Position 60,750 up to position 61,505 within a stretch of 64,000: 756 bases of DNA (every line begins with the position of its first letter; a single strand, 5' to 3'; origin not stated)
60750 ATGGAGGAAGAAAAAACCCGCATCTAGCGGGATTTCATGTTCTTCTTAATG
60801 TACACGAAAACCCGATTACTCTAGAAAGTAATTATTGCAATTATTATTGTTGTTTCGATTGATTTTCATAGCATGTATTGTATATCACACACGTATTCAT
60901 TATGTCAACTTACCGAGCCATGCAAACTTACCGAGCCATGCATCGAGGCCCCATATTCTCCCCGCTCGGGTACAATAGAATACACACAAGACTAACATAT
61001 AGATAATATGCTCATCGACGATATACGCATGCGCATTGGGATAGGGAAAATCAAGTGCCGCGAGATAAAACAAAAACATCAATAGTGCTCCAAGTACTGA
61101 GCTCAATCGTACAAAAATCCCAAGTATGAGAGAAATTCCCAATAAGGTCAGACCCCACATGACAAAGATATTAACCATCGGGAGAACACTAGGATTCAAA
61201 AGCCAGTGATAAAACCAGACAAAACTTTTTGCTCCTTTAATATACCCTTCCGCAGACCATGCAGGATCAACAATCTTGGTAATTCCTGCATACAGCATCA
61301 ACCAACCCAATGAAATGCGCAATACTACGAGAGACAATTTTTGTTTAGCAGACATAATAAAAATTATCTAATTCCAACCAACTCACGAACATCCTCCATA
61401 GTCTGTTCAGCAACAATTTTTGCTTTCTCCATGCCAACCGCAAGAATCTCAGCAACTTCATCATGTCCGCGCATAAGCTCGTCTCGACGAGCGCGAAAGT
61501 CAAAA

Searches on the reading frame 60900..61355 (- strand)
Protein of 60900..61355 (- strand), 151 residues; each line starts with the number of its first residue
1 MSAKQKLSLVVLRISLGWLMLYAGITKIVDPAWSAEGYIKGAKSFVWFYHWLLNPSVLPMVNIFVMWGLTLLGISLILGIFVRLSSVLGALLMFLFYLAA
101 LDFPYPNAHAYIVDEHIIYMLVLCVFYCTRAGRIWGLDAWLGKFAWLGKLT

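Call 56: search_protein_families(library=pfam, proteins=[window:60900-61355:-], max_evalue=0.0001)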
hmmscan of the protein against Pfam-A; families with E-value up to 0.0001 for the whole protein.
window:60900-61355:- (151 aa): 1 family
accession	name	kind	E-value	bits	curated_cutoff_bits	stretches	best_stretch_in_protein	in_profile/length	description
PF07681.17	DoxX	-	8.2e-08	33.2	23.6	1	9-97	2-80/85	DoxX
